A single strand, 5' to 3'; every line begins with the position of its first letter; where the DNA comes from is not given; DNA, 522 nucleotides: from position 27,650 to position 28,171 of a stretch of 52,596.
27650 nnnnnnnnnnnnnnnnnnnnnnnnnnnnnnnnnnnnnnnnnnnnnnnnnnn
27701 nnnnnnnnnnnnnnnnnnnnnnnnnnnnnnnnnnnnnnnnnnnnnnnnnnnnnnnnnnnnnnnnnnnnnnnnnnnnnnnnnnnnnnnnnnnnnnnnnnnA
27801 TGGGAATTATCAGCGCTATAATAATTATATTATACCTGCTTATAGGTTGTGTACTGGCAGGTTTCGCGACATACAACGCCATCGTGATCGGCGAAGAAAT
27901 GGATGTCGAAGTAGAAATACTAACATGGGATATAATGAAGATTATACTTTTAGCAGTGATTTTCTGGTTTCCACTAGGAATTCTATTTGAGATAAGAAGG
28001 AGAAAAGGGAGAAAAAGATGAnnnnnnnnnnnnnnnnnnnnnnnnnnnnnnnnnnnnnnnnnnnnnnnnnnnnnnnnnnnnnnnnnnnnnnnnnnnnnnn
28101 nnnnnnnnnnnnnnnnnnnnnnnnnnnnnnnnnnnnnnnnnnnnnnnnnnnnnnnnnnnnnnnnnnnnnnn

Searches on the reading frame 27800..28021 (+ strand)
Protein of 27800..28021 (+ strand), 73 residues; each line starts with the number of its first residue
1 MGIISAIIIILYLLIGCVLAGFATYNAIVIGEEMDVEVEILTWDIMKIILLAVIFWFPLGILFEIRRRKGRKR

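Call 71: search_protein_families(library=pfam, proteins=[window:27800-28021:+], max_evalue=0.05)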
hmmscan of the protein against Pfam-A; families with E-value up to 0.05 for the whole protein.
window:27800-28021:+ (73 aa): 1 family
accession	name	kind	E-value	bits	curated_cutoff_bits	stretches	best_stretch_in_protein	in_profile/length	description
PF10164.14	BRI3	-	0.041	14.8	25.9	1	27-68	54-95/106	Brain protein I3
